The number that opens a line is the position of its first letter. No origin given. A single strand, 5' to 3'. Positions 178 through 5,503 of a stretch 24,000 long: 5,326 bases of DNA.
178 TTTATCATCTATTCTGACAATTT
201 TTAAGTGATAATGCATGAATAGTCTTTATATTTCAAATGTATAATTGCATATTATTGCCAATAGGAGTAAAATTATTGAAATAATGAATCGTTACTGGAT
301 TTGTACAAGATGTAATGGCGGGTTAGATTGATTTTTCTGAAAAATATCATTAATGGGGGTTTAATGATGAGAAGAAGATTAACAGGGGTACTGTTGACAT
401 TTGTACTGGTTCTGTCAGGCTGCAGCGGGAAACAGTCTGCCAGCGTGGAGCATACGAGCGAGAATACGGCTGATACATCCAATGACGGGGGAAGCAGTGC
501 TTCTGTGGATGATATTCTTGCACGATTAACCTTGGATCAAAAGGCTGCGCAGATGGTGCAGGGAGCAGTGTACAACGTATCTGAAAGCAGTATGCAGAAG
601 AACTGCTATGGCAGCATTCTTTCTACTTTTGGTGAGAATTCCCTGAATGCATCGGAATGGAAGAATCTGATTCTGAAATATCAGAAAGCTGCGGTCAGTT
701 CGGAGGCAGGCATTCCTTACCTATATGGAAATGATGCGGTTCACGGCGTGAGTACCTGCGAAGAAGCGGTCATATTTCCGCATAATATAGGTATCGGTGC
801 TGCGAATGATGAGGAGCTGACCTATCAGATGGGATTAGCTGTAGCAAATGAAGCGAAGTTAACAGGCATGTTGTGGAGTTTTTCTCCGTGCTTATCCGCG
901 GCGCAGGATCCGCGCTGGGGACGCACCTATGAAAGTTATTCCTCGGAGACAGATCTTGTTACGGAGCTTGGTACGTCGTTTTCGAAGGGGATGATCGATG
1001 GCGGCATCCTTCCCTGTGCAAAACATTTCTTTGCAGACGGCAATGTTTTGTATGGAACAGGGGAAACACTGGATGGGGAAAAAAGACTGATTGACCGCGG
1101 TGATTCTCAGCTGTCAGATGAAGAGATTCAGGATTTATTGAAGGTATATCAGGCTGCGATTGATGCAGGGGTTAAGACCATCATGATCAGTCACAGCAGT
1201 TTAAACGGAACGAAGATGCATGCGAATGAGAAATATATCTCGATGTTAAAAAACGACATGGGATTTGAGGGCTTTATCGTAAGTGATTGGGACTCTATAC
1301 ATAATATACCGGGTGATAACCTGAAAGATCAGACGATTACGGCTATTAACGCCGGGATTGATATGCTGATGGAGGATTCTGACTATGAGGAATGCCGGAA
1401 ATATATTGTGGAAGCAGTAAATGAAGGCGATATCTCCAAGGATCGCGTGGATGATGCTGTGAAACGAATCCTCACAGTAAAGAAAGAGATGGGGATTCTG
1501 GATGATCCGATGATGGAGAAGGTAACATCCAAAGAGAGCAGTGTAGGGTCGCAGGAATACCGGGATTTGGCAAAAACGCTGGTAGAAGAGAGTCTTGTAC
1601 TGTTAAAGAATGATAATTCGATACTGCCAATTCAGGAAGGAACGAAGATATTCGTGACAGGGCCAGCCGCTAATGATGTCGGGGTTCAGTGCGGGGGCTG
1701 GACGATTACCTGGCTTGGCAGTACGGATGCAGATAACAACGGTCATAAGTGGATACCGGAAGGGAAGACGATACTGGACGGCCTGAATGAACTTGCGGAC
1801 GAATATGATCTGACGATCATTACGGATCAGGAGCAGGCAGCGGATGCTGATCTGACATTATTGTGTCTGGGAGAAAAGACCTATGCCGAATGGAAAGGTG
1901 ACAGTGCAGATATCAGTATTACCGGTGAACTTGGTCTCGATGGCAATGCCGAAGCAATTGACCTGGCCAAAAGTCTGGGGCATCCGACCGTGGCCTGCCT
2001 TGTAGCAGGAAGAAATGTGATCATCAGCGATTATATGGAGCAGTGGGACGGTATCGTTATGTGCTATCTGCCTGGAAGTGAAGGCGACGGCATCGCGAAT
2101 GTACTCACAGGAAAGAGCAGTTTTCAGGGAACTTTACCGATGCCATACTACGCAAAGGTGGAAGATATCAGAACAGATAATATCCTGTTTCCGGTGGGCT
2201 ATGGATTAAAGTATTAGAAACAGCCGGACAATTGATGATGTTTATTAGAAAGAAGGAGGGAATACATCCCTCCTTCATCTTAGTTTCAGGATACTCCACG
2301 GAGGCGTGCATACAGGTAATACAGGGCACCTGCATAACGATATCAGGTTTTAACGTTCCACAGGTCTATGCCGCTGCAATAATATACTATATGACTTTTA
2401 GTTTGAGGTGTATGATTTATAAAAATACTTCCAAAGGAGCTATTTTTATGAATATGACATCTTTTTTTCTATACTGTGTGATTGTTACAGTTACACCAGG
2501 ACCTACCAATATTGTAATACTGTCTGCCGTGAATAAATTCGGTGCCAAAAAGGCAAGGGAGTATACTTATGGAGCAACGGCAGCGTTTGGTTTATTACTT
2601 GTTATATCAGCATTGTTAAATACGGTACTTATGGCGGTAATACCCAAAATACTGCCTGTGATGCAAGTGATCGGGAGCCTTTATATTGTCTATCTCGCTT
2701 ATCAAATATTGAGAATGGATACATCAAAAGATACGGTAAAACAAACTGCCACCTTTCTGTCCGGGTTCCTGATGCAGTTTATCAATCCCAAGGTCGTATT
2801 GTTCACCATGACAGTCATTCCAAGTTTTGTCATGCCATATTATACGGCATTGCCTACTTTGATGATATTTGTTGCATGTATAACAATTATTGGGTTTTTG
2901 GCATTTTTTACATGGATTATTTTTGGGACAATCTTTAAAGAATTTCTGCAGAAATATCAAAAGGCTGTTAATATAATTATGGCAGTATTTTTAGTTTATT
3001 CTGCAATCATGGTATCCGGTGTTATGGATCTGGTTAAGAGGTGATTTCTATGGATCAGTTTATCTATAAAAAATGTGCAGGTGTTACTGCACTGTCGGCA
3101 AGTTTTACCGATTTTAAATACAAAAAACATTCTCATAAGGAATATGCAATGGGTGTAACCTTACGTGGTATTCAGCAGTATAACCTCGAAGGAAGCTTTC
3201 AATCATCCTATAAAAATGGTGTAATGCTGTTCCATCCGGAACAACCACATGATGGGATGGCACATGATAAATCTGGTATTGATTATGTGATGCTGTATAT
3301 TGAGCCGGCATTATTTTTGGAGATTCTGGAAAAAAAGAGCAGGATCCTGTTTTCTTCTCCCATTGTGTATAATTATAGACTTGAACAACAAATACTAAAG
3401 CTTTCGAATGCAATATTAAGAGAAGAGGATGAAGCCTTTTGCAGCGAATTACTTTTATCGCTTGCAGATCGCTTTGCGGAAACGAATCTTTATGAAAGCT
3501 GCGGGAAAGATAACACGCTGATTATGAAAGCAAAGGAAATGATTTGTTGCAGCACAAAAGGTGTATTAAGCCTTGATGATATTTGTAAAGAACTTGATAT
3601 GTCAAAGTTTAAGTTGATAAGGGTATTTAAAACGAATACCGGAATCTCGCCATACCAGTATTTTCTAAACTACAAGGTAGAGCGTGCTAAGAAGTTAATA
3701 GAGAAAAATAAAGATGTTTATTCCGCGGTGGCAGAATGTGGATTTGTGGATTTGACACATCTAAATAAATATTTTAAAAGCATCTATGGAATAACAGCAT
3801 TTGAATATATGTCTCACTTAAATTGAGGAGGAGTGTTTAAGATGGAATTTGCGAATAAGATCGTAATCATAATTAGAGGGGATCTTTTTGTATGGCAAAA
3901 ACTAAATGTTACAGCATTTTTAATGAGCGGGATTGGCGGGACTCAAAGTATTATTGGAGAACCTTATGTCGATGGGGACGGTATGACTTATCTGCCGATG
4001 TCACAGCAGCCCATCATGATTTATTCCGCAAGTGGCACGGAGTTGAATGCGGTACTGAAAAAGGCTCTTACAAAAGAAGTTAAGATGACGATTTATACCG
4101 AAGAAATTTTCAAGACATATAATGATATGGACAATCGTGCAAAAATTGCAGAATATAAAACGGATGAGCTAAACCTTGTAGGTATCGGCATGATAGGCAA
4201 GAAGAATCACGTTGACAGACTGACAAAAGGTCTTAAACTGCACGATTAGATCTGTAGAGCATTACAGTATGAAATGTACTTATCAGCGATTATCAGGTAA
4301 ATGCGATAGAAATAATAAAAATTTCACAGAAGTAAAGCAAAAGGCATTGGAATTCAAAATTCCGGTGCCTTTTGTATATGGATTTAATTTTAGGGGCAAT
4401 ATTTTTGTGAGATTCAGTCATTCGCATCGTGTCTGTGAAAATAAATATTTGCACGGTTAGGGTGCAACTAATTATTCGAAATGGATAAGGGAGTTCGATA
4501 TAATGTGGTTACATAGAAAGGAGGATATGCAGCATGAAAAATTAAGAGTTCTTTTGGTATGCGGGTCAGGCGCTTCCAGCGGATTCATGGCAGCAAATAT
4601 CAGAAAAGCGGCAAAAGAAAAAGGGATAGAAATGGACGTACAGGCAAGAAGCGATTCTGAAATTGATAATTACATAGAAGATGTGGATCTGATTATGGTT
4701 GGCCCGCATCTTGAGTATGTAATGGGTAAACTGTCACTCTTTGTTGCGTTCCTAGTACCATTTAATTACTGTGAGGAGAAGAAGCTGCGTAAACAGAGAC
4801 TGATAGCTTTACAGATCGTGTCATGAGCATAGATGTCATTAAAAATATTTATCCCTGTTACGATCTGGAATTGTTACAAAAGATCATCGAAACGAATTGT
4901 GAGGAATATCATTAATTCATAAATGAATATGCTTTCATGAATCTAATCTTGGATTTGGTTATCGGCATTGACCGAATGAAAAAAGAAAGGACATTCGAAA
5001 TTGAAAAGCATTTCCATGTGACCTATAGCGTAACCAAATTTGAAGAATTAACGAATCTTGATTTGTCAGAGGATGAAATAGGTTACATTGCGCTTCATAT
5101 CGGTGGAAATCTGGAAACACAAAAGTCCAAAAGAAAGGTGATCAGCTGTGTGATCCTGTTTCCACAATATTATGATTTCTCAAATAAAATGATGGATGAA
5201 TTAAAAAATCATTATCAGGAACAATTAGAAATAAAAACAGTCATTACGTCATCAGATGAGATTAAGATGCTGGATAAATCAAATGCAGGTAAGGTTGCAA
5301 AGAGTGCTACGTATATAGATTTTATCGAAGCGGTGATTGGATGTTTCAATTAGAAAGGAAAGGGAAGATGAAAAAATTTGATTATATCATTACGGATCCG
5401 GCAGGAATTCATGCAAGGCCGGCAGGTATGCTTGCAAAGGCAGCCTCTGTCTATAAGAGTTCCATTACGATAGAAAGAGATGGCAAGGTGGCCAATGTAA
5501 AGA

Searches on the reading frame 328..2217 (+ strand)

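Call 11: search_protein_families(library=pfam, proteins=[window:328-2217:+], max_evalue=0.01)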
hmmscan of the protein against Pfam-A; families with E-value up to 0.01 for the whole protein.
window:328-2217:+ (629 aa): 3 families
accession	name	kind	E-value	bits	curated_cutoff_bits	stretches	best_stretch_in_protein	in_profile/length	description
PF00933.27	Glyco_hydro_3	-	5.6e-62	210.4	27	1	68-384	1-316/316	Glycosyl hydrolase family 3 N terminal domain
PF01915.27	Glyco_hydro_3_C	-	2.3e-30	106.5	31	1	423-629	1-200/200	Glycosyl hydrolase family 3 C-terminal domain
PF24381.1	DUF7537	-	0.0025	17.8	31.7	1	17-59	1-43/258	Family of unknown function (DUF7537)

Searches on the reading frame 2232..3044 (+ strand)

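Call 11: search_protein_families(library=pfam, proteins=[window:2232-3044:+], max_evalue=0.01)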
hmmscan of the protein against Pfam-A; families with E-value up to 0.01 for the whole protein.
window:2232-3044:+ (270 aa): 1 family
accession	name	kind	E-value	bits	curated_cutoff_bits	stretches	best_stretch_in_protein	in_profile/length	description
PF01810.24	LysE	-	1.7e-15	57.5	25.6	1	84-259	2-187/193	LysE type translocator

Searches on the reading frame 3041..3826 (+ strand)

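Call 11: search_protein_families(library=pfam, proteins=[window:3041-3826:+], max_evalue=0.01)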
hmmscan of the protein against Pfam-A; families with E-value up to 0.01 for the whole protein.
window:3041-3826:+ (261 aa): 3 families
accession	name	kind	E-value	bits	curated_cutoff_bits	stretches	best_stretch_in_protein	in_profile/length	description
PF02311.25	AraC_binding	-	5e-18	65.6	21.1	1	14-141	3-134/135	AraC-like ligand binding domain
PF12833.13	HTH_18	-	3.6e-17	62.9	33.6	1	181-257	1-78/80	Helix-turn-helix domain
PF00165.29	HTH_AraC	-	2.4e-10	40.7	26.6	2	176-207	9-40/42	Bacterial regulatory helix-turn-helix proteins, AraC family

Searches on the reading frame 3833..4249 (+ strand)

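Call 11: search_protein_families(library=pfam, proteins=[window:3833-4249:+], max_evalue=0.01)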
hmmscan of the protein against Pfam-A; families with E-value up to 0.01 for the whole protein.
window:3833-4249:+ (138 aa): 1 family
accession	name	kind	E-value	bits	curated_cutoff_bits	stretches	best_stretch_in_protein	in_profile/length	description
PF09391.15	DUF2000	-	1.2e-39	135.7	25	1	8-137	1-132/133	Protein of unknown function (DUF2000)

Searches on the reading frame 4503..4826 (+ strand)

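Call 11: search_protein_families(library=pfam, proteins=[window:4503-4826:+], max_evalue=0.01)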
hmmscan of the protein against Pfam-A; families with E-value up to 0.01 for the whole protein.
window:4503-4826:+ (107 aa): 1 family
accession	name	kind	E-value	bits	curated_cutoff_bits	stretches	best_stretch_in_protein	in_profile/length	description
PF02302.22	PTS_IIB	-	6.4e-14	52.8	23.6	1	15-79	1-64/90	PTS system, Lactose/Cellobiose specific IIB subunit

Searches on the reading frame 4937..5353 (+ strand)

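Call 11: search_protein_families(library=pfam, proteins=[window:4937-5353:+], max_evalue=0.01)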
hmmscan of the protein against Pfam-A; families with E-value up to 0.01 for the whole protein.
window:4937-5353:+ (138 aa): 1 family
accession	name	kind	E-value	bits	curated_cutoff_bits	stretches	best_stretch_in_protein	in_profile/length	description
PF00874.25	PRD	-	5.1e-07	30.3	23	1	26-57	57-89/90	PRD domain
